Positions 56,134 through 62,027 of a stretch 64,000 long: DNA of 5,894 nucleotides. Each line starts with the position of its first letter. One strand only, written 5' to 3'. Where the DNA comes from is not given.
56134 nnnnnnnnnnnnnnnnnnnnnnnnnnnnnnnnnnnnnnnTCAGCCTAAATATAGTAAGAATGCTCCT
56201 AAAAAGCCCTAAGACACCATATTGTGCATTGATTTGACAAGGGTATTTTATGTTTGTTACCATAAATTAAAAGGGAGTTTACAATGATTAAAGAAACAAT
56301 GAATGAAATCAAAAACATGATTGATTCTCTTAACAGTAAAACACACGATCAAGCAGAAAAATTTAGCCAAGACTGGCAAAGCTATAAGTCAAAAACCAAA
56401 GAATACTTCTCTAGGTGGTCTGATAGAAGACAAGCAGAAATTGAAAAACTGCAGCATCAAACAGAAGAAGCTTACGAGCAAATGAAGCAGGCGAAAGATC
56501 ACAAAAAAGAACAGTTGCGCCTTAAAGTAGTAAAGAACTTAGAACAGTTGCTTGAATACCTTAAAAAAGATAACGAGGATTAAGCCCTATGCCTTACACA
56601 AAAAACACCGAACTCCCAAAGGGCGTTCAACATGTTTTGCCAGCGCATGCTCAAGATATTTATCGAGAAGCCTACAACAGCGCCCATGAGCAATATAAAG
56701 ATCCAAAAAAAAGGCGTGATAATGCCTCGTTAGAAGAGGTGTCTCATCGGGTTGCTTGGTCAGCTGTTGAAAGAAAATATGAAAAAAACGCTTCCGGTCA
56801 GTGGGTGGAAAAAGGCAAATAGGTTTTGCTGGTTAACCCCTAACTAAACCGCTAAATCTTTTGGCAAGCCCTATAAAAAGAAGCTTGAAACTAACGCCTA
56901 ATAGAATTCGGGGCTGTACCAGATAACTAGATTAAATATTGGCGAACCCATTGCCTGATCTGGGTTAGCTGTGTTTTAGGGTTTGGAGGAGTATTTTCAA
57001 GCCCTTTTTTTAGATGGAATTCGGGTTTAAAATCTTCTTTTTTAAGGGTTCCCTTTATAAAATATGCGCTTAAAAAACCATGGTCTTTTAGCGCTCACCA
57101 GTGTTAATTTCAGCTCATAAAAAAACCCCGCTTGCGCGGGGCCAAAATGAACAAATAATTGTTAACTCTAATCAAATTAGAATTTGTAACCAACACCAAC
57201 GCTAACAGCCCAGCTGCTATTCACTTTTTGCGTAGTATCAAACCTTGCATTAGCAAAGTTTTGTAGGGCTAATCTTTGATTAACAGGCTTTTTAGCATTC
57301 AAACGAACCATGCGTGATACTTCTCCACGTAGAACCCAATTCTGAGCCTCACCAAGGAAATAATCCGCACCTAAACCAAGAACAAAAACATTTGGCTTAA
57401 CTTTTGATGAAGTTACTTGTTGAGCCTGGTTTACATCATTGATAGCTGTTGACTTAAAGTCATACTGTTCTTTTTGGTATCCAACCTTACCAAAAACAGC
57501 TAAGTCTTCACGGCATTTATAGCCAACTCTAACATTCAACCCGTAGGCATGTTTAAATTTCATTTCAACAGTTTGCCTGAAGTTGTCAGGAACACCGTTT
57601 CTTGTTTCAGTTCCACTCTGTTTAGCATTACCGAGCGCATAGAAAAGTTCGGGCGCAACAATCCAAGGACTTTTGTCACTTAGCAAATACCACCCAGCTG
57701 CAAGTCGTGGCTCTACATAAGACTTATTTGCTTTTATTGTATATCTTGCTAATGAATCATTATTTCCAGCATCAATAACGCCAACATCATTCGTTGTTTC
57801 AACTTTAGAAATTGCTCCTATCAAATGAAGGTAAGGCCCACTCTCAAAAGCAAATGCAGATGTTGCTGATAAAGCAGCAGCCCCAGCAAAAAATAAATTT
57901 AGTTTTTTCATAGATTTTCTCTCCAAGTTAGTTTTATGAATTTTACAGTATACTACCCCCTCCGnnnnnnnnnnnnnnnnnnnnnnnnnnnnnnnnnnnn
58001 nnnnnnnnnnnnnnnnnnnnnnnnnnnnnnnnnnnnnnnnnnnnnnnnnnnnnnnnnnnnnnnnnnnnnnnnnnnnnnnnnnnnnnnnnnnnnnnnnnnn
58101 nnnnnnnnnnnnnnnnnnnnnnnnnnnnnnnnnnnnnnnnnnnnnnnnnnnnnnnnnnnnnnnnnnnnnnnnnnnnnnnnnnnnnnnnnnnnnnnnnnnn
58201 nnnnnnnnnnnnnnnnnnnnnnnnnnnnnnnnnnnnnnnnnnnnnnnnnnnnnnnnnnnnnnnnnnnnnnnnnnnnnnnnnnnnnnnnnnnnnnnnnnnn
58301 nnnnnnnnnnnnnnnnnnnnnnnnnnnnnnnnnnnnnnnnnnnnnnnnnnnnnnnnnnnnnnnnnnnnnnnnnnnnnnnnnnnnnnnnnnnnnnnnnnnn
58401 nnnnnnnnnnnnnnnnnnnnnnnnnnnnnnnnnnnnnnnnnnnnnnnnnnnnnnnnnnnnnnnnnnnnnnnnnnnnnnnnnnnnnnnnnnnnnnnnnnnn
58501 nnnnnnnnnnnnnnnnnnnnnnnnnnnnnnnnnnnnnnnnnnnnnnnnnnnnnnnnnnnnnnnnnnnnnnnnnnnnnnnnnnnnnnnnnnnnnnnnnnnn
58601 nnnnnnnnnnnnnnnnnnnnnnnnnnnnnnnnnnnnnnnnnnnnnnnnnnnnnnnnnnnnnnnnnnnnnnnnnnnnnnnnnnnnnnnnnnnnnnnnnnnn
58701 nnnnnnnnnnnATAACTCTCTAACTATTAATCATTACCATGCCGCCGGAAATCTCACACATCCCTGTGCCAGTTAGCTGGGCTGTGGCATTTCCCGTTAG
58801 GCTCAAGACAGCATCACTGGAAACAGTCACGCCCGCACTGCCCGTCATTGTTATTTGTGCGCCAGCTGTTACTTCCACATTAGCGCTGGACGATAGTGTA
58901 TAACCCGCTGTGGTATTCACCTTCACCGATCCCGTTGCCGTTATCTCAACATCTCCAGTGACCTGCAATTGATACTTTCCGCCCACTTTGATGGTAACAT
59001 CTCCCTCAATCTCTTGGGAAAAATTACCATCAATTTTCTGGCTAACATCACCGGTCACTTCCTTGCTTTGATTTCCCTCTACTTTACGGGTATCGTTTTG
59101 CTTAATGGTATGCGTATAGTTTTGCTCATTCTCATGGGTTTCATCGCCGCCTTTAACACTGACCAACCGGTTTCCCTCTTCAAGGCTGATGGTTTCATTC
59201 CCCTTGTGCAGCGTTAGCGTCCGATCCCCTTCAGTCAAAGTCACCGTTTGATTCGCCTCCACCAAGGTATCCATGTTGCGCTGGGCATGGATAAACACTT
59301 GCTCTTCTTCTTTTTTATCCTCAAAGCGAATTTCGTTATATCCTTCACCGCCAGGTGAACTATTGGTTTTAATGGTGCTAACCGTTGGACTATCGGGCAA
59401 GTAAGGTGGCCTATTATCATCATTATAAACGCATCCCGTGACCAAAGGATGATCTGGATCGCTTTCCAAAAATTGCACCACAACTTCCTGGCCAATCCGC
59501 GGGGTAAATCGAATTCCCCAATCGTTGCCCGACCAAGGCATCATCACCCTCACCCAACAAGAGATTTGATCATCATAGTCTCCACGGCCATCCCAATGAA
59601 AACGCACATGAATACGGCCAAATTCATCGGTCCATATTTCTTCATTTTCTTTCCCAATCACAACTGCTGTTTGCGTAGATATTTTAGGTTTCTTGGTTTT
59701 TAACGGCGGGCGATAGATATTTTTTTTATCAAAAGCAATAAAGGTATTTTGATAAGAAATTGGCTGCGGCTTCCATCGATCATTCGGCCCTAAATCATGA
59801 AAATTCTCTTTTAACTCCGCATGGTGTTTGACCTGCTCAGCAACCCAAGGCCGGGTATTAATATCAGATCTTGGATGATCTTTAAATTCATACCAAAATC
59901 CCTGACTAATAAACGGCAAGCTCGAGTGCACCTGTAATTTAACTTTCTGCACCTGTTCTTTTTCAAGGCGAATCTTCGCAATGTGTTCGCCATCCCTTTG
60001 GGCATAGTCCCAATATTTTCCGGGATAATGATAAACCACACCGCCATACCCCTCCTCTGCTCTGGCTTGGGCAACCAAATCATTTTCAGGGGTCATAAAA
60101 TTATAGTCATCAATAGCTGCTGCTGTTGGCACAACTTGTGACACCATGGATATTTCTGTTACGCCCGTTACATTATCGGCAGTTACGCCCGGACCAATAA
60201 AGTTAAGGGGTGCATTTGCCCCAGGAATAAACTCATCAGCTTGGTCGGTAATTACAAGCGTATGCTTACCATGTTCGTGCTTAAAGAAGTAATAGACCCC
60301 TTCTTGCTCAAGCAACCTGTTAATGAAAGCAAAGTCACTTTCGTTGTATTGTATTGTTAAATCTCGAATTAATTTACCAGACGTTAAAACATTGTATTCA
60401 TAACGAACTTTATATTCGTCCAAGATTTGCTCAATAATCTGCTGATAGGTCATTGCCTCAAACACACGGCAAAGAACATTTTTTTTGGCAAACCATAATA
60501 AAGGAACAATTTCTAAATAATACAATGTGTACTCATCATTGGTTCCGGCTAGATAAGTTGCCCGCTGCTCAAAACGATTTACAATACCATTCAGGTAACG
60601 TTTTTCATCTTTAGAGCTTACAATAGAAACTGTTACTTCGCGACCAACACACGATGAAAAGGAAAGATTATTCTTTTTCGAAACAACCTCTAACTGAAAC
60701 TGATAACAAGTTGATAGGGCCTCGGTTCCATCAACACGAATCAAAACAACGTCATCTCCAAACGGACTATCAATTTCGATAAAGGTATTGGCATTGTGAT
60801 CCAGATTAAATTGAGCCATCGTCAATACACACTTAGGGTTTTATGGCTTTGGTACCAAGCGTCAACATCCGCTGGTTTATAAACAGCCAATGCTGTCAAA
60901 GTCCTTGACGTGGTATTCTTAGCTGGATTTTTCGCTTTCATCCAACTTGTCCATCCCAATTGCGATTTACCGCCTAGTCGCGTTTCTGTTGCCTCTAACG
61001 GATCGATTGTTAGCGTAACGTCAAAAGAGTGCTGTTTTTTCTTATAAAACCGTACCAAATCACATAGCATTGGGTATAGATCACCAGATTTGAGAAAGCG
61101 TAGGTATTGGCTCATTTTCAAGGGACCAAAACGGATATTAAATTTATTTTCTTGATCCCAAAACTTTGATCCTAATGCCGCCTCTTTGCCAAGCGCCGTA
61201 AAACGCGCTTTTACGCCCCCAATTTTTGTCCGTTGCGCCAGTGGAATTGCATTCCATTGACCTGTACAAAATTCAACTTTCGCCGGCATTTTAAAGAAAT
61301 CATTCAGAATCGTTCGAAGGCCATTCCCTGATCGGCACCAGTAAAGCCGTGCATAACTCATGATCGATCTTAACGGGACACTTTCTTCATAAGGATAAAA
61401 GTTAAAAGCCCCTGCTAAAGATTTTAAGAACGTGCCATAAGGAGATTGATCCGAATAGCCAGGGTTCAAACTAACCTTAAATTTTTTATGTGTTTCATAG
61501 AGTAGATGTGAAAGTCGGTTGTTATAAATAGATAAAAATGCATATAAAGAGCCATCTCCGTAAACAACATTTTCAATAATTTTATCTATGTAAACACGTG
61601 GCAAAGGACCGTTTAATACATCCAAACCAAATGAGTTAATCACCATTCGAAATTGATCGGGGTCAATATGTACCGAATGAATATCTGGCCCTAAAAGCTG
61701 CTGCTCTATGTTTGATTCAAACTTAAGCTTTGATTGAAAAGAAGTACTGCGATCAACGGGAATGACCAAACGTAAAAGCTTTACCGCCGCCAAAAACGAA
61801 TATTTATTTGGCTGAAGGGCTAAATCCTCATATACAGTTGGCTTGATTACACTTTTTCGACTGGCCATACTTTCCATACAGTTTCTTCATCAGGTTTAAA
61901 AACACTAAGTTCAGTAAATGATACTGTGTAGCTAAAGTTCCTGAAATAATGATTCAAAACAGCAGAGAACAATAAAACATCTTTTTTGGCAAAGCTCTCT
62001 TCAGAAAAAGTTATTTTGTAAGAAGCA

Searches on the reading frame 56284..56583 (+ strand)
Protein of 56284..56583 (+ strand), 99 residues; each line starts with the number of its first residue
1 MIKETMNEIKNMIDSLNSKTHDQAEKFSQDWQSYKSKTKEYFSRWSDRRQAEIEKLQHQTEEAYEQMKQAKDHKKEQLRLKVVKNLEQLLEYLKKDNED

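Call 3: search_protein_families(library=pfam, proteins=[window:56284-56583:+], max_evalue=0.1)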
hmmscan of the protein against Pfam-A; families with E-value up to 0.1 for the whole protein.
window:56284-56583:+ (99 aa): 6 families
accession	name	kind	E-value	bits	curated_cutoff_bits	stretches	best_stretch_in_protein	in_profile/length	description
PF18165.6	pP_pnuc_1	-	0.0019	18.3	26.3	1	2-42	90-130/133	Predicted pPIWI-associating nuclease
PF01442.23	Apolipoprotein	-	0.0039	17.3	90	1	14-89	51-126/190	Apolipoprotein A1/A4/E domain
PF11155.13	DUF2935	-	0.027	15.5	24.4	1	8-78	20-92/121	Domain of unknown function (DUF2935)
PF18858.6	LPD39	-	0.027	14.6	27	0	7-40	44-77/198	Large polyvalent protein associated domain 39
PF07464.16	ApoLp-III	-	0.043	14.4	36.3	1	2-90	49-133/146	Apolipophorin-III precursor (apoLp-III)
PF04010.18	DUF357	-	0.048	14.1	29.4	0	1-43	5-46/73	Protein of unknown function (DUF357)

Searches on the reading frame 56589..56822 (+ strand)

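Call 3: search_protein_families(library=pfam, proteins=[window:56589-56822:+], max_evalue=0.1)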
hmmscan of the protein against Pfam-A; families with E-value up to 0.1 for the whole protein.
window:56589-56822:+ (77 aa): 2 families
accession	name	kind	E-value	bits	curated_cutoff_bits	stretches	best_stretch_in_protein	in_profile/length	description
PF06150.17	ChaB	-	1.1e-21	77.6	27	1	9-75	1-60/60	ChaB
PF10950.13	Organ_specific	-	0.015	16.4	22.5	1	4-64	11-71/117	Organ specific protein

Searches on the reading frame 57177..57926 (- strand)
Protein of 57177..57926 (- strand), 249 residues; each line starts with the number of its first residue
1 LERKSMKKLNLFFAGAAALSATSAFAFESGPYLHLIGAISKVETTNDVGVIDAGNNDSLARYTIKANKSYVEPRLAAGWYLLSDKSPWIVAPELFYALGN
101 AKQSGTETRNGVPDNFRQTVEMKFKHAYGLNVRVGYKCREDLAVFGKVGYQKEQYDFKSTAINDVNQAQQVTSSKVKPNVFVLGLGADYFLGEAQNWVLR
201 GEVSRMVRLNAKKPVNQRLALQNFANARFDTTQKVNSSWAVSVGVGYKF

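Call 3: search_protein_families(library=pfam, proteins=[window:57177-57926:-], max_evalue=0.1)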
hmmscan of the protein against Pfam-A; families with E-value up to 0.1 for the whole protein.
window:57177-57926:- (249 aa): 5 families
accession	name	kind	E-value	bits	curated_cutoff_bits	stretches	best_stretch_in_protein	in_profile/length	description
PF13505.12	OMP_b-brl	-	1.3e-06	29.2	28.7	1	14-249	4-175/175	Outer membrane protein beta-barrel domain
PF01389.23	OmpA_membrane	-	0.00016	21.9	21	1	87-249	47-176/180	OmpA-like transmembrane domain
PF14391.12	DUF4421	-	0.0015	18.5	32.1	1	147-248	163-262/302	Domain of unknown function (DUF4421)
PF03922.20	OmpW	-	0.026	14.9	24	0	118-186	126-192/195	OmpW family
PF04338.18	DUF481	-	0.057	13.9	21.1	0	212-249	59-96/210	Protein of unknown function, DUF481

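Call 4: search_protein_families(library=ncbifam, proteins=[window:57177-57926:-], max_evalue=0.1)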
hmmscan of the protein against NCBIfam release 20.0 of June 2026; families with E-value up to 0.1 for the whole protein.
window:57177-57926:- (249 aa): 3 families
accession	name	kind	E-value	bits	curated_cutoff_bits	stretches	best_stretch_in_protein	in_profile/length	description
TIGR04565.1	OMP_myx_plus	subfamily_domain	0.0012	18.9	60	1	123-186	8-59/161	outer membrane beta-barrel domain-containing protein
NF008202.0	PRK10959.1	equivalog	0.0032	16.8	287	0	120-187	145-210/212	outer membrane protein OmpW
NF003995.0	PRK05472.2-4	subfamily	0.055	13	126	0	137-187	47-93/213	redox-sensing transcriptional repressor Rex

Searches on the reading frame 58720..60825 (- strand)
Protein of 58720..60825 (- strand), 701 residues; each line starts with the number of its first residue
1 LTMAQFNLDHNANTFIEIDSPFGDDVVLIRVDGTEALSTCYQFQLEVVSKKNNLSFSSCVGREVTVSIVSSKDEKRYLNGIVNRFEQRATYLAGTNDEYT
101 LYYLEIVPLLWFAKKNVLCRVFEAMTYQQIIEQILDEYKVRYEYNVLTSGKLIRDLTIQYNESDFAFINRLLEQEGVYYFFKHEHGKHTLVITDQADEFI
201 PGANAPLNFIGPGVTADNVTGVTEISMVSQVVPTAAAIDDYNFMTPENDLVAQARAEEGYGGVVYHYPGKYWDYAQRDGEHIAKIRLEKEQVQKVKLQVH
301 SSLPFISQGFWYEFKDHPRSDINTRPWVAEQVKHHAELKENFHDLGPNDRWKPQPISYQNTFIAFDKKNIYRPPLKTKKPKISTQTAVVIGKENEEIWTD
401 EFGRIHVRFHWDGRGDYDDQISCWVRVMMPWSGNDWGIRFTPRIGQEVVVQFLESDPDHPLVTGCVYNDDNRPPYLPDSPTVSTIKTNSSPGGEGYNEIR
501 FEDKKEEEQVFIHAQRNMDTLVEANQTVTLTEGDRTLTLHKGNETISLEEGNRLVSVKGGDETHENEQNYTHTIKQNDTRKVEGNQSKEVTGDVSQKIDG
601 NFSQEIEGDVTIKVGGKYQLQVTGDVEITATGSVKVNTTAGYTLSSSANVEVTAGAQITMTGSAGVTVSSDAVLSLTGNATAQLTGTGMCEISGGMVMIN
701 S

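Call 3: search_protein_families(library=pfam, proteins=[window:58720-60825:-], max_evalue=0.1)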
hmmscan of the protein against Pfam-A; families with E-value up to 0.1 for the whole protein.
window:58720-60825:- (701 aa): 7 families
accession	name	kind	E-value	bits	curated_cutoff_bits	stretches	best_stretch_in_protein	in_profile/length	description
PF05954.17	Phage_GPD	-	1.2e-72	245.1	30.1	1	34-337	1-302/305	Phage tail baseplate hub (GPD)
PF22178.3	Gp5_trimer_C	-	2.1e-26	92.7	30.9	2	483-541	1-58/112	Bacteriophage T4 gp5 C-terminal trimerisation domain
PF04717.18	Phage_base_V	-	8e-13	49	23.8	1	400-467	12-75/75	Type VI secretion system/phage-baseplate injector OB domain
PF06715.18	Gp5_C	-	4.8e-08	33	20.4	2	592-615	1-24/24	Gp5 C-terminal repeat (3 copies)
PF22255.2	Gp44-like_2nd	-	0.00012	22.4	27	1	122-182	16-75/84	Baseplate hub protein gp44-like, second domain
PF20093.5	DUF6484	-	0.00088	20.4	27.6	1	443-466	38-61/61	Domain of unknown function (DUF6484)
PF24342.1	OB_DEPS-1_2nd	-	0.096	13.3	27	0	385-429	14-58/77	P-granule-associated protein DEPS-1, second OB-fold domain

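Call 4: search_protein_families(library=ncbifam, proteins=[window:58720-60825:-], max_evalue=0.1)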
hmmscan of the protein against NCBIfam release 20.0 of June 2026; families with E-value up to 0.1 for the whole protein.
window:58720-60825:- (701 aa): 4 families
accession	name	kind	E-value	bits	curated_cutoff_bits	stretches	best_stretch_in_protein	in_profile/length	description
TIGR03361.1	VI_Rhs_Vgr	subfamily_domain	2e-152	508.4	186.35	1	23-530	8-508/513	type VI secretion system tip protein TssI/VgrG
TIGR01646.1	vgr_GE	subfamily_domain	1e-107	361.1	121.8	1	28-517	3-480/480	type VI secretion system tip protein VgrG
NF033848.1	VgrG_rel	hypoth_equivalog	2.7e-11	42.4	275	1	400-532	389-522/547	VgrG-related protein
NF002007.0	PRK00808.1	equivalog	0.014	15.5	109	1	109-192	4-84/156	bacteriohemerythrin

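Call 84: find_homologous_proteins(query=window:58720-60825:-, max_evalue=1e-50)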
Query window:58720-60825:- (701 aa): 2215 proteins with E <= 1e-50 among 8000 candidates; the best 120 are listed.
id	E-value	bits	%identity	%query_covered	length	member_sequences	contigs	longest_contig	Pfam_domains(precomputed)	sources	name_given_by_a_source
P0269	0.0e+0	1516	92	100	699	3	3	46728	PF04717.19,PF06715.19,PF22178.4,PF05954.18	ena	-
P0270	0.0e+0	1334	81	100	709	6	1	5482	PF04717.19,PF06715.19,PF22178.4,PF05954.18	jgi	jgi:type VI secretion system secreted protein VgrG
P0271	0.0e+0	1027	63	100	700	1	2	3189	PF04717.19,PF06715.19,PF22178.4,PF05954.18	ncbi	-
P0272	1.1e-284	964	59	100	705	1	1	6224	PF04717.19,PF06715.19,PF22178.4,PF05954.18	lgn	-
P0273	4.0e-259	880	63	85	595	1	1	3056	PF04717.19,PF06715.19,PF22178.4,PF05954.18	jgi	jgi:type VI secretion system secreted protein VgrG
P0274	2.9e-194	666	45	100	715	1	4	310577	PF04717.19,PF06715.19,PF22178.4,PF05954.18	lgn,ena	-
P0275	1.1e-183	631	43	99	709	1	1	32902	PF04717.19,PF06715.19,PF22178.4,PF05954.18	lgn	-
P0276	3.0e-176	606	41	100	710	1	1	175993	PF04717.19,PF22178.4,PF05954.18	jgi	jgi:type VI secretion system secreted protein VgrG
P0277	6.3e-174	598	42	100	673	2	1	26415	PF04717.19,PF06715.19,PF22178.4,PF05954.18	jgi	-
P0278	1.3e-152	528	41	95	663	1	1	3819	PF04717.19,PF06715.19,PF22178.4,PF05954.18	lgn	-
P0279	1.3e-143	498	39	99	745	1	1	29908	PF04717.19,PF22178.4,PF05954.18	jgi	-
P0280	1.3e-137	478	36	96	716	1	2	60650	PF04717.19,PF22178.4,PF05954.18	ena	-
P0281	1.8e-137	478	40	98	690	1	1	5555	PF04717.19,PF20093.6,PF06715.19,PF22178.4,PF05954.18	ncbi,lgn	ncbi:MAG: type VI secretion system tip protein TssI/VgrG [Pseudomonadota bacterium]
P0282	1.3e-136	475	39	87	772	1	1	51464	PF04717.19,PF22178.4,PF05954.18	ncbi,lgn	-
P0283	1.5e-136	475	35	99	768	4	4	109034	PF04717.19,PF06715.19,PF22178.4,PF05954.18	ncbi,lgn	-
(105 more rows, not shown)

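Call 85: find_encoding_contigs(protein=P0269, flank=6000, max_places=2)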
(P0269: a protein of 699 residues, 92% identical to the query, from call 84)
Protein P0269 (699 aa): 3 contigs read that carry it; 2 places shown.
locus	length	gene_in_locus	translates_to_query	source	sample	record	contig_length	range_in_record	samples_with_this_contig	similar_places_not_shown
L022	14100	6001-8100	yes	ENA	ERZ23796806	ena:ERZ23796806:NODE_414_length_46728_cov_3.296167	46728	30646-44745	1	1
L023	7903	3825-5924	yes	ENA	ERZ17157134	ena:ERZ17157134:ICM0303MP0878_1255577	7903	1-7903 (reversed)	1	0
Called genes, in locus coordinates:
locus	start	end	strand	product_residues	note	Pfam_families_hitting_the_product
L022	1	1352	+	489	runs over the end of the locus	PF05943:VipB, PF18945:VipB_2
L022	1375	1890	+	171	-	-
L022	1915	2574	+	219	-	-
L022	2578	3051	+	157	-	PF04965:GPW_gp25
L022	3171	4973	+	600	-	PF05947:T6SS_TssF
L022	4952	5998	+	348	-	PF06996:T6SS_TssG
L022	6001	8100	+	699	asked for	PF05954:Phage_GPD, PF04717:Phage_base_V, PF22178:Gp5_trimer_C, PF06715:Gp5_C (faint), PF22178:Gp5_trimer_C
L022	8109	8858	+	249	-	-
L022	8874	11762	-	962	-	PF14691:Fer4_20 (weak), PF07992:Pyr_redox_2 (faint)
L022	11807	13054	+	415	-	-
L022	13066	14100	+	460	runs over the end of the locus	PF01554:MatE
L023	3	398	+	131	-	?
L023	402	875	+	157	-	PF04965:GPW_gp25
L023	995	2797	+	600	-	PF05947:T6SS_TssF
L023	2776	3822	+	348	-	PF06996:T6SS_TssG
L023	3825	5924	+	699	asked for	PF05954:Phage_GPD, PF04717:Phage_base_V, PF22178:Gp5_trimer_C, PF06715:Gp5_C (faint), PF22178:Gp5_trimer_C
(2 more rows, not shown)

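Call 86: find_encoding_contigs(protein=P0272, flank=6000, max_places=2)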
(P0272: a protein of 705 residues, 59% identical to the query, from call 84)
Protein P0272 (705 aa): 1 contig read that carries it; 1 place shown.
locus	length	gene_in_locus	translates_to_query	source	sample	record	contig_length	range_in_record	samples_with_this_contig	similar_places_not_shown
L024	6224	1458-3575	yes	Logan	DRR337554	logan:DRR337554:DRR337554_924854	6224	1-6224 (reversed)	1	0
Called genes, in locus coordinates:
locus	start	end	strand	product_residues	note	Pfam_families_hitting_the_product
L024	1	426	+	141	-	?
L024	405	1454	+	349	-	PF06996:T6SS_TssG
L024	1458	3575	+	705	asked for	PF05954:Phage_GPD, PF04717:Phage_base_V, PF22178:Gp5_trimer_C, PF06715:Gp5_C (faint), PF22178:Gp5_trimer_C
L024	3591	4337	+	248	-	-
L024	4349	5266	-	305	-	PF00849:PseudoU_synth_2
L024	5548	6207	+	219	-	PF00308:Bac_DnaA (faint)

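Call 89: find_encoding_contigs(protein=P0274, flank=7000, max_places=2)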
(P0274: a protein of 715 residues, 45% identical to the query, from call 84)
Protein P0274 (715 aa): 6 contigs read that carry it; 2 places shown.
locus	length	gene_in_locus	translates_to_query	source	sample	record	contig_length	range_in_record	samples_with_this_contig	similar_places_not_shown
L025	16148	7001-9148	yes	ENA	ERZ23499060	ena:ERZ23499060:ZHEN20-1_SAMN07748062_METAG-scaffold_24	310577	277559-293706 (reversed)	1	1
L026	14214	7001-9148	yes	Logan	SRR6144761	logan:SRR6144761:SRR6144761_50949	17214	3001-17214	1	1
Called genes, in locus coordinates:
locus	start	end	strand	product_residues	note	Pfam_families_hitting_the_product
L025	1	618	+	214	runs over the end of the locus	PF05638:T6SS_HCP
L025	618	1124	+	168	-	PF04965:GPW_gp25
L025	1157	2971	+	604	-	PF05947:T6SS_TssF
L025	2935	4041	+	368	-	PF06996:T6SS_TssG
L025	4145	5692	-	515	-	-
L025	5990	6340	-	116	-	-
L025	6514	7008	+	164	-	-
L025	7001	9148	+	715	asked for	PF05954:Phage_GPD, PF04717:Phage_base_V, PF22178:Gp5_trimer_C, PF06715:Gp5_C (faint)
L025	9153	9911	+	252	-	-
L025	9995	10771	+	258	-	-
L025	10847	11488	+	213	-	PF10858:DUF2659, PF09976:TPR_21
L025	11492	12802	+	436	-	PF01011:PQQ (faint), PF25293:Beta-prop_EMC1_N (faint), PF13570:Beta-prop_ACSF4, PF13360:PQQ_2, PF13570:Beta-prop_ACSF4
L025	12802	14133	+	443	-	PF00071:Ras (faint), PF00350:Dynamin_N (faint), PF01926:MMR_HSR1, PF02421:FeoB_N, PF00009:GTP_EFTU, PF01926:MMR_HSR1, PF02421:FeoB_N, PF14714:KH_dom-like, +4 more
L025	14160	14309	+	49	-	-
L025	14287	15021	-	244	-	PF00813:FliP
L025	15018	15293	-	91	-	-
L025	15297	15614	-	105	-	-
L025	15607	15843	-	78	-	PF02599:CsrA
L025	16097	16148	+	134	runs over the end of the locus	PF01250:Ribosomal_S6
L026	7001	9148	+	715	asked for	PF05954:Phage_GPD, PF04717:Phage_base_V, PF22178:Gp5_trimer_C, PF06715:Gp5_C (faint)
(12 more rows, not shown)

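Call 91: search_protein_families(library=pfam, proteins=[L025:9153-9911:+, L025:9995-10771:+, L025:6514-7008:+, L022:8109-8858:+, L024:3591-4337:+], max_evalue=0.01)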
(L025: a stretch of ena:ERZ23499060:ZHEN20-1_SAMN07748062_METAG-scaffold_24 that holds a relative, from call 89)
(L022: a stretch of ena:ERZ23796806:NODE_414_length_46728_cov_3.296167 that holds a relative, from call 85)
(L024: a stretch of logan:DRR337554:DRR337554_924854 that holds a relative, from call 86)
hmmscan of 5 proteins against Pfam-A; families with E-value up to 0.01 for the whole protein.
L025:9153-9911:+ (252 aa): 1 family
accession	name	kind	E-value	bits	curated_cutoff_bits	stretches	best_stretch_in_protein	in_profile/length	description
PF07661.19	MORN_2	-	2.4e-17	61.4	29.6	2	61-81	1-21/22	MORN repeat variant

L025:9995-10771:+ (258 aa): 0 families

L025:6514-7008:+ (164 aa): 0 families

L022:8109-8858:+ (249 aa): 1 family
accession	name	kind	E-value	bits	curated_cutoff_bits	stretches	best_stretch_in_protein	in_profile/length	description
PF07661.19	MORN_2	-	1.1e-16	59.4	29.6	1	181-202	1-22/22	MORN repeat variant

L024:3591-4337:+ (248 aa): 1 family
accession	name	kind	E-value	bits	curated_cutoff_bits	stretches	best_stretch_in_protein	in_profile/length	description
PF07661.19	MORN_2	-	3.9e-18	63.8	29.6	2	62-83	1-22/22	MORN repeat variant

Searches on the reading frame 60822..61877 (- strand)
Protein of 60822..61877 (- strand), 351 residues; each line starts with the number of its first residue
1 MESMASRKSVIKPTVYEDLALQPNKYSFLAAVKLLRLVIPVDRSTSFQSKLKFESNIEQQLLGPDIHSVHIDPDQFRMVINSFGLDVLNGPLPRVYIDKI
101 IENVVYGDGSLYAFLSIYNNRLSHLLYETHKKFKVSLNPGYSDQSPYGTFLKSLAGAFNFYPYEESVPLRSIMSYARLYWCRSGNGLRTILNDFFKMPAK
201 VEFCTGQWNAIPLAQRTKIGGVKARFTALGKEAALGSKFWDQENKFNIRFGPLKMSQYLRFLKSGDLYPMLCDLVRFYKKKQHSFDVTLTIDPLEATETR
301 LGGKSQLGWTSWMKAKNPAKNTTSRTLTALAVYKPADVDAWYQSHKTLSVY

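Call 4: search_protein_families(library=ncbifam, proteins=[window:60822-61877:-], max_evalue=0.1)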
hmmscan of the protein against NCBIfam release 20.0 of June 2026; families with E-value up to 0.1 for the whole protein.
window:60822-61877:- (351 aa): 1 family
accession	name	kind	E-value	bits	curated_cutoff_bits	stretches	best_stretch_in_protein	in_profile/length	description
TIGR03347.1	VI_chp_1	equivalog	1.1e-52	179.1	143.3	1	22-313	1-299/300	type VI secretion system baseplate subunit TssG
